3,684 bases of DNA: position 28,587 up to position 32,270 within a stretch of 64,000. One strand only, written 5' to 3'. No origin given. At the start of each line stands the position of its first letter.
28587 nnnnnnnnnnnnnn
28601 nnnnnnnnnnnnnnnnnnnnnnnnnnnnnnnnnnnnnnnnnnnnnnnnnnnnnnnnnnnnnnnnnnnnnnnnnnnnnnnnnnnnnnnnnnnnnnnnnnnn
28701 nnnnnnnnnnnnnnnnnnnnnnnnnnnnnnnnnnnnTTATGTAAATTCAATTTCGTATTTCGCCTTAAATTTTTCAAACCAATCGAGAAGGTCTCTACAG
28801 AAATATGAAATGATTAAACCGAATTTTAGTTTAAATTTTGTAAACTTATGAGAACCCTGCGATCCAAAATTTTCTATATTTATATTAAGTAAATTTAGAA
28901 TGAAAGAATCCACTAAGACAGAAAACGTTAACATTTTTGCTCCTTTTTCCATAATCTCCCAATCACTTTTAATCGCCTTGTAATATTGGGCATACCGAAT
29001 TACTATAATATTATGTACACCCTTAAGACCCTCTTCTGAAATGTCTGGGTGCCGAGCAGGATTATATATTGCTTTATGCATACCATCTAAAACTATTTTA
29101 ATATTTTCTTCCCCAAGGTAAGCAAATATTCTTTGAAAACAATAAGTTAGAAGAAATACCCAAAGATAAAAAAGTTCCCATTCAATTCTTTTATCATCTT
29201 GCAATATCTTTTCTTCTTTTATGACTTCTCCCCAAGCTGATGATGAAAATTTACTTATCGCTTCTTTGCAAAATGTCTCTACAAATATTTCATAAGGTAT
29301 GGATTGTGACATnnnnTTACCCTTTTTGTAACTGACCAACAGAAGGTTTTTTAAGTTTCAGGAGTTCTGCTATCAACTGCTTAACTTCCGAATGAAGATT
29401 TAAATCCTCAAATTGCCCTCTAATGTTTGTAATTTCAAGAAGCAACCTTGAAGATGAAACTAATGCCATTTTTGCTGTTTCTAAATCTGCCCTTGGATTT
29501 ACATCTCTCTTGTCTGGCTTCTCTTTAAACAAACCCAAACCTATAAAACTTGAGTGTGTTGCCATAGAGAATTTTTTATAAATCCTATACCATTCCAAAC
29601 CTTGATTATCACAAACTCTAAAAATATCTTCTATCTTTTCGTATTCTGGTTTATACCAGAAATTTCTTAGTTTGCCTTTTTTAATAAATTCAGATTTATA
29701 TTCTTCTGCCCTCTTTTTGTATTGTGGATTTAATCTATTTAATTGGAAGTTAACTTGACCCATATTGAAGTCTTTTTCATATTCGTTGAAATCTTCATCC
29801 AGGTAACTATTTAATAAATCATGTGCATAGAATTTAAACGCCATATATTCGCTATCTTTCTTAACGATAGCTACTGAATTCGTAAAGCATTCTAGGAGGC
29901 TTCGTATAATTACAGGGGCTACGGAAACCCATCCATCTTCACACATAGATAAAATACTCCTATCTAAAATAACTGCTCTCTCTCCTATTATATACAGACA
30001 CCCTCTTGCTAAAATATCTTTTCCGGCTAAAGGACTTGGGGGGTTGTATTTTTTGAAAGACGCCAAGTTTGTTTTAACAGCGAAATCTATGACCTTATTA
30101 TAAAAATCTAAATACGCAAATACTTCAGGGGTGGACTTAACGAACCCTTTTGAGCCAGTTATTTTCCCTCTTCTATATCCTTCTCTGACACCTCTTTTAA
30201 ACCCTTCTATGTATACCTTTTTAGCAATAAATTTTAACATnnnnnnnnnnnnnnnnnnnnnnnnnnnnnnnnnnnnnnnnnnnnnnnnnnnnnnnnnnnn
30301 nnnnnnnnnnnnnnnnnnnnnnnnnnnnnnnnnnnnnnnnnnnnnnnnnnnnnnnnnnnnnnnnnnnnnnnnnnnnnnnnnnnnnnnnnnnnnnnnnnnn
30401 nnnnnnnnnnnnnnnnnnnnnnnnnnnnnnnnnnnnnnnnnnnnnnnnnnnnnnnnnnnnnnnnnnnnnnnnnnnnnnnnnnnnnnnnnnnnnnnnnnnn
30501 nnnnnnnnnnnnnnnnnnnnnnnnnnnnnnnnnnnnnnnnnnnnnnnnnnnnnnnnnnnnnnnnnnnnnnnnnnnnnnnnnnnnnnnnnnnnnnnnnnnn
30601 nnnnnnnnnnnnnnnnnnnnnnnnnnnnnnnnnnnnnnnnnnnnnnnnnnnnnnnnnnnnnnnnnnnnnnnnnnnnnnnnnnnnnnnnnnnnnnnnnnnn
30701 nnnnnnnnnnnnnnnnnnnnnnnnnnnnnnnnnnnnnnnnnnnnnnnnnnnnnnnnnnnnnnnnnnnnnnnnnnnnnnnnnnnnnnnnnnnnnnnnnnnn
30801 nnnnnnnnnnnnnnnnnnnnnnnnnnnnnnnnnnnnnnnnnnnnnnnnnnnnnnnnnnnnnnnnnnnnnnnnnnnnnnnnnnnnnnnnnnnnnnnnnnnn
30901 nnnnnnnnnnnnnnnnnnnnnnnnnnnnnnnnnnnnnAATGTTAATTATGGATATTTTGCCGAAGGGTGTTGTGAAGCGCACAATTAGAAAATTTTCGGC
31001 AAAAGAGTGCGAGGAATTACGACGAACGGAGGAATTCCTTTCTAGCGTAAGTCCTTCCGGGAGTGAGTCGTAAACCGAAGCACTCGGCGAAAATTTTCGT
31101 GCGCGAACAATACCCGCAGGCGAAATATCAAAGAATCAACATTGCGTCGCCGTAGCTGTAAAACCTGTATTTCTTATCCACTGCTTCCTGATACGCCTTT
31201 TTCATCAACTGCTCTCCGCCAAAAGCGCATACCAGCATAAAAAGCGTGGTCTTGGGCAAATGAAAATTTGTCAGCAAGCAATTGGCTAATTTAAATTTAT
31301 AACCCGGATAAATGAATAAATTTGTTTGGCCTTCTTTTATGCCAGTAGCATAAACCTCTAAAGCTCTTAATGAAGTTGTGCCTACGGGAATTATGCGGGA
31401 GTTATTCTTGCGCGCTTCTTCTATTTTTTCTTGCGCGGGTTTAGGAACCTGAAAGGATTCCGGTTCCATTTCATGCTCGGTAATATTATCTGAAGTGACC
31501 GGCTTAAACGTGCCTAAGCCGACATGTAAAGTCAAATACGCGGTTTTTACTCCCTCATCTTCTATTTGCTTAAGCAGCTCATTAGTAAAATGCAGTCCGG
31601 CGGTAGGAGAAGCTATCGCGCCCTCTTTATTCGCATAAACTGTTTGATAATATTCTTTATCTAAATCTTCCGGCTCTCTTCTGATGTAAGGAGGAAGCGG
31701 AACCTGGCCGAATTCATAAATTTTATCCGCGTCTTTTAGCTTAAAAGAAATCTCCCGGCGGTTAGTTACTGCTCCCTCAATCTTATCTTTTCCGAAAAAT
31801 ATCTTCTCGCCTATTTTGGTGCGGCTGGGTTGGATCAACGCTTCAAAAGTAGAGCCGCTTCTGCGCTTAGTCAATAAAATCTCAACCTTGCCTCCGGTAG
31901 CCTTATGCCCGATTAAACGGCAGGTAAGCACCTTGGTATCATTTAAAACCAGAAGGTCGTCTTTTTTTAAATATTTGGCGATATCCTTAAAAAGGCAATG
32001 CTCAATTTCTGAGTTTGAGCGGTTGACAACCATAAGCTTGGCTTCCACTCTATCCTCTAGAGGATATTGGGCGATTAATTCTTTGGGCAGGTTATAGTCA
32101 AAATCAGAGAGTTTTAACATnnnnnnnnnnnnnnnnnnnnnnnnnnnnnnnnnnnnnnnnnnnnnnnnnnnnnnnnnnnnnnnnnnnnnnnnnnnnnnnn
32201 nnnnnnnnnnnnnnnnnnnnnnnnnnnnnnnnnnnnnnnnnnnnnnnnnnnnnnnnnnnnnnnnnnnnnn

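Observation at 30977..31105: About 130 bp inverted-repeat element with two perfect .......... palindromes about 100 bp apart at the queA-proximal edge of the insert (MITE-like or structured RNA)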

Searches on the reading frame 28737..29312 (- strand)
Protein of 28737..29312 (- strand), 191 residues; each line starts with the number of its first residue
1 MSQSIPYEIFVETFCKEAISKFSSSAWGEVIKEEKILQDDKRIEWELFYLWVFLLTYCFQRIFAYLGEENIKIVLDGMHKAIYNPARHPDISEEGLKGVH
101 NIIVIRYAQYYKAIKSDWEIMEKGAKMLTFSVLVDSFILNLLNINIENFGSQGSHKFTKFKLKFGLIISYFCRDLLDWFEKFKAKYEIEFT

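Call 16: search_protein_families(library=pfam, proteins=[window:28737-29312:-], max_evalue=0.01)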
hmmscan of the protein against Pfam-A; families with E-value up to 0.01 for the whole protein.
window:28737-29312:- (191 aa): 0 families

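Call 17: search_protein_families(library=padloc, proteins=[window:28737-29312:-], max_evalue=0.1)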
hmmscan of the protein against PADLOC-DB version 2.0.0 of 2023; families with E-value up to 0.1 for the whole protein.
window:28737-29312:- (191 aa): 0 families

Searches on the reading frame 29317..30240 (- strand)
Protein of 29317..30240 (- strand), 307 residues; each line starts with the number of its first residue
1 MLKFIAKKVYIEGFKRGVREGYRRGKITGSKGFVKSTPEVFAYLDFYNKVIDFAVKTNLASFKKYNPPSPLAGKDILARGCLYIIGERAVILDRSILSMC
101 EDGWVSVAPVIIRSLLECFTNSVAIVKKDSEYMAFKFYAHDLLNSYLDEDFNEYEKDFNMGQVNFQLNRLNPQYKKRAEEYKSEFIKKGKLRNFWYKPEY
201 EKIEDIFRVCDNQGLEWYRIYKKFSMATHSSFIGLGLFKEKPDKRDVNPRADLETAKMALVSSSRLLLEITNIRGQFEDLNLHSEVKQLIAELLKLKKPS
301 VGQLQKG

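Call 16: search_protein_families(library=pfam, proteins=[window:29317-30240:-], max_evalue=0.01)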
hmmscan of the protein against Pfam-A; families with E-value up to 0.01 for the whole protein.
window:29317-30240:- (307 aa): 1 family
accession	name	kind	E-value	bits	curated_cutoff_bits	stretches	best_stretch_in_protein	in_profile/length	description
PF18928.5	DUF5677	-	2.2e-14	54.3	27.1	1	94-236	16-156/166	Family of unknown function (DUF5677)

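Call 17: search_protein_families(library=padloc, proteins=[window:29317-30240:-], max_evalue=0.1)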
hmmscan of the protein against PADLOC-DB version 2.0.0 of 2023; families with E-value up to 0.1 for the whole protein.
window:29317-30240:- (307 aa): 0 families

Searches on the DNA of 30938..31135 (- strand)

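Call 40: build_rna_model(alignment_id=A3)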
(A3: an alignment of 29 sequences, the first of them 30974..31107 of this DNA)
Model R1 built from alignment A3 (29 sequences, 145 columns); structure: RNAalifold consensus.
model positions 133; base pairs 35; branch points 0; effective number of sequences 1.17; information 0.59 bits per position. Calibrated on 0.2 Mb of random sequence (short: E-values are rough).
structure used (alignment columns):
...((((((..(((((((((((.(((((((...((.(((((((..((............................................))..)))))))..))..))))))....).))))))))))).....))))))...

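Call 41: search_with_rna_model(model_id=R1, sources=[window, L001, L002, L003, L004, L005, L006, L007, L008, L009, L010, L011, L012, L013, L014, L018, L029, L030, L033, L034, L035, L036, L037, L038, L039, L040, L041, L042, L043, L044, L045, L046, L047, L048, L049, L050, L051, L052, L053, L054, L055, L056, L057, L058, L059, L060, L061, L062, L063, L064, L065, L066, L067, L068, L069, L070, L071, L072, L073, L074, L075, L076, L077, L078, L079, L080, L081, L082, L083, L084, L085, L086, L087, L088, L089, L090, L091, L092, L093, L094, L095, L096], max_evalue=1)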
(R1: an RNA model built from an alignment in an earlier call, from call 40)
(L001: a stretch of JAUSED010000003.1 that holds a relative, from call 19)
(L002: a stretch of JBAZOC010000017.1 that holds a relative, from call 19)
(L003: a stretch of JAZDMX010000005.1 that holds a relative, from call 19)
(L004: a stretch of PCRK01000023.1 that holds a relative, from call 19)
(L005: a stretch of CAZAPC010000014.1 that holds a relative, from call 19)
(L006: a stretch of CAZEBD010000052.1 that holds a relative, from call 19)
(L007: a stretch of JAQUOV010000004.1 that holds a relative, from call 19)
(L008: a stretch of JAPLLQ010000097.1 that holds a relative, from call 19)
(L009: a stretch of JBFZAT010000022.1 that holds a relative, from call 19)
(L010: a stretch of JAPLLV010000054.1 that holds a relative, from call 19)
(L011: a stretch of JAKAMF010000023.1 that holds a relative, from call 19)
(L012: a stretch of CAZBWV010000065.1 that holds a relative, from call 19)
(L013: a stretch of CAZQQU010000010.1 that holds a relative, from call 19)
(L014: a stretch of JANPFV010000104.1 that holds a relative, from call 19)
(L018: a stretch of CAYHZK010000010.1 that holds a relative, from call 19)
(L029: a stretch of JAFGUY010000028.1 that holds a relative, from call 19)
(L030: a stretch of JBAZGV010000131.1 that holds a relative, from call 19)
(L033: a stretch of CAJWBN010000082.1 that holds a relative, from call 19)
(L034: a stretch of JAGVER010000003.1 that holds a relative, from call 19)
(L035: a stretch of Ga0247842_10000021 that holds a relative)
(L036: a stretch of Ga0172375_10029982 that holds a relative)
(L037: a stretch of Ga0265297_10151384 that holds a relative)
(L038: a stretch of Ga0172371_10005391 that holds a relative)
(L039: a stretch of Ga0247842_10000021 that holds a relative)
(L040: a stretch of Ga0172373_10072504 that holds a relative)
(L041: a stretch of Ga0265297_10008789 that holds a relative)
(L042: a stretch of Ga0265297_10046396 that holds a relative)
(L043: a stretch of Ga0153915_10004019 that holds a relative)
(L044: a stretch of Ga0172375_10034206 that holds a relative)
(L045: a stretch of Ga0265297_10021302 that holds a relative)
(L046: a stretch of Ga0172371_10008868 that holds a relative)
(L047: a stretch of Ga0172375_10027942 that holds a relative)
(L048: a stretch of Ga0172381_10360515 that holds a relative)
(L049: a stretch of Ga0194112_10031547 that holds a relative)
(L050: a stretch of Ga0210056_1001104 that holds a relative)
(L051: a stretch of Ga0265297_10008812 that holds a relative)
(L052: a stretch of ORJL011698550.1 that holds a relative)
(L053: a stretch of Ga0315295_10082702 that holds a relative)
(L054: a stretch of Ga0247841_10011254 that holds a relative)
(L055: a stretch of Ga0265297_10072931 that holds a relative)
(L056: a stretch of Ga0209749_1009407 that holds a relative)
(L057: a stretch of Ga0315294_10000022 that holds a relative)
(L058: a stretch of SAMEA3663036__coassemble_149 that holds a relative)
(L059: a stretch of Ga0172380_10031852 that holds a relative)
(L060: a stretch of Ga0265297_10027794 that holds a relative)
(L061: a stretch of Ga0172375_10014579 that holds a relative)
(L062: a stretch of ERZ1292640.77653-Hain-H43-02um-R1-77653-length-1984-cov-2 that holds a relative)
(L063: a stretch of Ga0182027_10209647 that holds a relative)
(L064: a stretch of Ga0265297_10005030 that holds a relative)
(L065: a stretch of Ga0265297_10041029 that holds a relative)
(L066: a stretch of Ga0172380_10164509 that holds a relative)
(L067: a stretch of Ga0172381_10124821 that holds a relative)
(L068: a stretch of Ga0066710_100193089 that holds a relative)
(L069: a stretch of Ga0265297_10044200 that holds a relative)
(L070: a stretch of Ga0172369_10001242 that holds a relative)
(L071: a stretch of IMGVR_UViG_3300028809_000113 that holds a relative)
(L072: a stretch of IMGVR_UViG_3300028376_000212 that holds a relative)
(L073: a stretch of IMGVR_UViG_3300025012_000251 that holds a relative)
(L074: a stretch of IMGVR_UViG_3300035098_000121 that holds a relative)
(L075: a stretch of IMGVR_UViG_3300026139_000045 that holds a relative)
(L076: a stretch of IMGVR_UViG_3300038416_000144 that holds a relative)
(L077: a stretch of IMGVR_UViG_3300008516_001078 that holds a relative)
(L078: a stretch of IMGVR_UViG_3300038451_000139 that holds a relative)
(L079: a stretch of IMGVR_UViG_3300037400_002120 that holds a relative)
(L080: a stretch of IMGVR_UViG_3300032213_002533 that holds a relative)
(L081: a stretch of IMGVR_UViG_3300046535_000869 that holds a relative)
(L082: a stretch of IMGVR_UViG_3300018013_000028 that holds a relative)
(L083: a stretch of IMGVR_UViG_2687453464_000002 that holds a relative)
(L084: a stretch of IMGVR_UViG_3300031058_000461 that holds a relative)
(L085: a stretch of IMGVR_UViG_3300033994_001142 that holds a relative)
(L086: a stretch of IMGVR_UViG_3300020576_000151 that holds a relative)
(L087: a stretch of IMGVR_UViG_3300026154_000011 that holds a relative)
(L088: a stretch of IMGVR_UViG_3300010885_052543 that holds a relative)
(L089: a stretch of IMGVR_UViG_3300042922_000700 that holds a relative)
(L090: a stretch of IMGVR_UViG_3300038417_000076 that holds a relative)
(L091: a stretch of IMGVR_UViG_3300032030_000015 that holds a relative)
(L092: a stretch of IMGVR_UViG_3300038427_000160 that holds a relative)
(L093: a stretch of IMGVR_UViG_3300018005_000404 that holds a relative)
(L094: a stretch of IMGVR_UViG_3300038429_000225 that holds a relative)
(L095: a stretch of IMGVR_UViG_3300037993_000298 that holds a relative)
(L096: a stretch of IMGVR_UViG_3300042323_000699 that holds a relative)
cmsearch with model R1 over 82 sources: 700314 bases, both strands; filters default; matches with E-value up to 1: 70.
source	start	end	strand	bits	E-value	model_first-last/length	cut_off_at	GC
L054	3927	4059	-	155.6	1.2e-41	1-133/133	no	0.5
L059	3386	3518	+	154.7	2.2e-41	1-133/133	no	0.53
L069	2551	2683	-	154.7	2.2e-41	1-133/133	no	0.53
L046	12748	12877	-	153.3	5.4e-41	1-133/133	no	0.57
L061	4645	4774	-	153.3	5.4e-41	1-133/133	no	0.57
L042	2383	2515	+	153.1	6.2e-41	1-133/133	no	0.53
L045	225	357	+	152.9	7.4e-41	1-133/133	no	0.53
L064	1393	1524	+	152.2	1.1e-40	1-133/133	no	0.52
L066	1230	1361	-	152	1.4e-40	1-133/133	no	0.47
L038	10268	10399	+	151.9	1.4e-40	1-133/133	no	0.52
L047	3077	3208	+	151.9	1.4e-40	1-133/133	no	0.52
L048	858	989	-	151.9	1.4e-40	1-133/133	no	0.52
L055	2320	2451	-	151.9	1.4e-40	1-133/133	no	0.52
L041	1828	1960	+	151.1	2.4e-40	1-133/133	no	0.51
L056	697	829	+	151.1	2.4e-40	1-133/133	no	0.51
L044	2427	2558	+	150.9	2.8e-40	1-133/133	no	0.53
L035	2469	2603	-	150.6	3.3e-40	1-133/133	no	0.54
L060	2734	2866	-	149.3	7.9e-40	1-133/133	no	0.53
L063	1124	1256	-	148.3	1.5e-39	1-133/133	no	0.5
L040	2437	2568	-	147.6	2.4e-39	1-133/133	no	0.52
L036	5364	5493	+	147.2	3.1e-39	1-133/133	no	0.55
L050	9611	9740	-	146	7.2e-39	1-133/133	no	0.53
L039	4765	4898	-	143.9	2.8e-38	1-133/133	no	0.49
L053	1950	2078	-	138.7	9e-37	1-133/133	no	0.55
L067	207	334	+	138.7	9.1e-37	1-133/133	no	0.55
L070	11815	11947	+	138.1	1.4e-36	1-133/133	no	0.52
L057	3547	3675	+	137.8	1.7e-36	1-133/133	no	0.54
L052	1207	1335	-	136.4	4.2e-36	1-133/133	no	0.53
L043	1838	1967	+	135.5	7.7e-36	1-133/133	no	0.52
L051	349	478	-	135.5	7.7e-36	1-133/133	no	0.52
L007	6015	6152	+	134.8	1.2e-35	1-133/133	no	0.49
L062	1635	1763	+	131.1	1.5e-34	1-133/133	no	0.53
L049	5384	5512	+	130.6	2e-34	1-133/133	no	0.52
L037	168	304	-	127.8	1.3e-33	1-133/133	no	0.52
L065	2072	2211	-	120.2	2e-31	1-133/133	no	0.52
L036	187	338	-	59.5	6.4e-14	1-133/133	no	0.51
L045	225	357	-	27.7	9.8e-05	1-133/133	no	0.53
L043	1838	1967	-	26.1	0.00028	1-133/133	no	0.52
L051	349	478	+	26.1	0.00028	1-133/133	no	0.52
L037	168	304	+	25.5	0.00041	1-133/133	no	0.52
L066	1230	1361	+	24.6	0.00078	1-133/133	no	0.47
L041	1828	1960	-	24.1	0.0011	1-133/133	no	0.51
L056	697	829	-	24.1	0.0011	1-133/133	no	0.51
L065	2072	2211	+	23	0.0023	1-133/133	no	0.52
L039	4765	4898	+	22.9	0.0023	1-133/133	no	0.49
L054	3927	4059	+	22.8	0.0025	1-133/133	no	0.5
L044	2427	2558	-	22.1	0.0039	1-133/133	no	0.53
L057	3547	3675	-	21.8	0.005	1-133/133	no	0.54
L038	10268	10399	-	21.7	0.0051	1-133/133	no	0.52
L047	3077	3208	-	21.7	0.0051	1-133/133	no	0.52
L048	858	989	+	21.7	0.0051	1-133/133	no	0.52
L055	2320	2451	+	21.7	0.0051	1-133/133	no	0.52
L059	3386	3518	-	21.5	0.0061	1-133/133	no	0.53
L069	2551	2683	+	21.5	0.0061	1-133/133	no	0.53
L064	1393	1524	-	21.5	0.0062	1-133/133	no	0.52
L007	6015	6152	-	21.4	0.0064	1-133/133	no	0.49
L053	1950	2078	+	20.9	0.0092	1-133/133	no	0.55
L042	2383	2515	-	20.7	0.01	1-133/133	no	0.53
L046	12748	12877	+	20.7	0.01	1-133/133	no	0.57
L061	4645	4774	+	20.7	0.01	1-133/133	no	0.57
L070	11815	11947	-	20.4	0.012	1-133/133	no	0.52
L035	2469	2603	+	20.4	0.013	1-133/133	no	0.54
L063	1124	1256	+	19.9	0.017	1-133/133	no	0.5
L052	1207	1335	+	19.1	0.029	1-133/133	no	0.53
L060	2734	2866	+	18.3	0.052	1-133/133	no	0.53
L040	2439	2568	+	18.1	0.057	1-133/133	no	0.52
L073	13419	13522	-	16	0.23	14-117/133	no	0.62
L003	6016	6092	+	13.9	0.96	1-133/133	no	0.52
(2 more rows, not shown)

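Call 56: search_dna_similar(query=window:30938-31135:-, collection=plasmids, mode=distant, max_evalue=0.01, max_rows=10)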
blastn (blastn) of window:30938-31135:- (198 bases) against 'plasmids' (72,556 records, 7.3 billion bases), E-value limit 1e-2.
No match.

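Call 57: search_dna_similar(query=window:30938-31135:-, collection=phages, mode=distant, max_evalue=0.01, max_rows=10)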
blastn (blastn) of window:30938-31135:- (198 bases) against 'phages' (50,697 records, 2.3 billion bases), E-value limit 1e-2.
No match.

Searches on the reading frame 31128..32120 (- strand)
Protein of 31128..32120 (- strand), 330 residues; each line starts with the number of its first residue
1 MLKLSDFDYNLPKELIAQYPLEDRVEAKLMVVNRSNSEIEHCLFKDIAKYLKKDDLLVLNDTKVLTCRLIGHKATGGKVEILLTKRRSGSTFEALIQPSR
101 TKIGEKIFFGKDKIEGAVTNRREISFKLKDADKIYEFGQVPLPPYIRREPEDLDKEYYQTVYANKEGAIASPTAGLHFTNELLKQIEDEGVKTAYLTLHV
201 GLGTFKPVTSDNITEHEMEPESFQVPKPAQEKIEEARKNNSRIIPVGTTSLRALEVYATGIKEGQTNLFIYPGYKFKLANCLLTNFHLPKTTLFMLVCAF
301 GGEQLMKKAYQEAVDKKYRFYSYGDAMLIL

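Call 13: find_encoding_contigs(protein=window:31128-32120:-, flank=5000, max_places=6)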
Protein window:31128-32120:- (330 aa): no gene with exactly this product is on record in the collection.

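Call 16: search_protein_families(library=pfam, proteins=[window:31128-32120:-], max_evalue=0.01)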
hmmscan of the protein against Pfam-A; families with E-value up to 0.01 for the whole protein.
window:31128-32120:- (330 aa): 1 family
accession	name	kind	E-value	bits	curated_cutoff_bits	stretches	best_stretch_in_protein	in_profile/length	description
PF02547.20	Queuosine_synth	-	4.1e-126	420.9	25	1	4-329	1-322/322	Queuosine biosynthesis protein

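Call 19: find_related_loci(query=window:31128-32120:-, collection=genome_contigs, flank=5000)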
Query window:31128-32120:- (330 aa) in genome_contigs; peptide patterns used: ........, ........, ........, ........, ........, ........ (x = any residue, [..] = any of these).
260 stretches matched a pattern; 34 encode a relative of the query (tblastn E <= 1e-3); 34 distinct loci.
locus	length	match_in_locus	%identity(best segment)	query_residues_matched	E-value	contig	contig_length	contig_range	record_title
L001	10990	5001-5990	81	1-330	0e+0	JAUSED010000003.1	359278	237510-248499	MAG: Candidatus Omnitrophota bacterium isolate E14_maxbin.165 E14_k141_1203418, whole genome shotgun sequence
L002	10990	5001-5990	81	1-330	0e+0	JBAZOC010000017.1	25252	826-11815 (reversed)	MAG: Candidatus Omnitrophota bacterium isolate SO_2017_LW4_85 scaffold_2551_c1_LW137-91_2017, whole genome shotgun seque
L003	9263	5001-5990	80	1-330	0e+0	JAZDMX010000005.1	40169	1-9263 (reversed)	MAG: Candidatus Omnitrophota bacterium isolate MEGAHIT-group-0.683 k141_18270343, whole genome shotgun sequence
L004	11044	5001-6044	71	2-330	7e-165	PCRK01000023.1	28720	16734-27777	MAG: Candidatus Omnitrophica bacterium CG23_combo_of_CG06-09_8_20_14_all_41_10 CG23_scaffold_389_c, whole genome shotgun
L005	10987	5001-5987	70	2-330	4e-162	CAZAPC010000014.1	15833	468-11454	MAG TPA_asm: uncultured Planctomycetales bacterium isolate SRP098346_co1_103 genome assembly, contig: NODE_3966_length_1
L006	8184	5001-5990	68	1-330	1e-155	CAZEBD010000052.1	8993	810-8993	MAG TPA_asm: uncultured Planctomycetales bacterium isolate SRP192927_co7_238 genome assembly, contig: NODE_16471_length_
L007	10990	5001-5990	69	1-330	4e-155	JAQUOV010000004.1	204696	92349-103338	MAG: Candidatus Omnitrophota bacterium isolate STD1_209 NODE_116_length_204696_cov_9.478983_Sandtown_D1, whole genome sh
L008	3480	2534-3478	73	2-316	1e-160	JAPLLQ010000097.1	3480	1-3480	MAG: Candidatus Omnitrophota bacterium isolate LacPavin_0419_WC90_MAG_41_7 LacPavin_0419_WC90_scaffold_551107, whole gen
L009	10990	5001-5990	67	1-330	5e-153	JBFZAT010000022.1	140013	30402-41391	MAG: Candidatus Omnitrophota bacterium isolate PPR_0474 k121_5595616, whole genome shotgun sequence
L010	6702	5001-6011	60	2-330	7e-137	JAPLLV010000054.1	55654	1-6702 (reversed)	MAG: Candidatus Omnitrophota bacterium isolate LacPavin_0920_WC90_MAG_47_10 LacPavin_0920_WC90_scaffold_847662, whole ge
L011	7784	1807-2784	60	2-330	5e-134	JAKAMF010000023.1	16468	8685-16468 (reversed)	MAG: bacterium isolate WY5.bin157 NODE_5718_length_16468_cov_1.325684, whole genome shotgun sequence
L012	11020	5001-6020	52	3-329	2e-108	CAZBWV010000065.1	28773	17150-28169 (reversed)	MAG TPA_asm: uncultured Calditrichaceae bacterium isolate binchicken_co219_443 genome assembly, contig: k141_1080421, wh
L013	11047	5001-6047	48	2-330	2e-103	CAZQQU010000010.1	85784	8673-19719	MAG TPA_asm: uncultured Flavobacteriaceae bacterium isolate SRP268622_co1_383 genome assembly, contig: NODE_402_length_8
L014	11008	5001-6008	48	2-330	8e-97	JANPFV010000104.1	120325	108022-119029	MAG: Candidatus Omnitrophota bacterium isolate VAR_69_metabat_93 VAR_69_k141_1560632, whole genome shotgun sequence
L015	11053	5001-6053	46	3-330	8e-96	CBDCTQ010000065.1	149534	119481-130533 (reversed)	MAG: Saprospiraceae bacterium isolate 1ab7e0f0-3907-407f-9b0c-1ef4ebadb405 genome assembly, contig: contig_65, whole gen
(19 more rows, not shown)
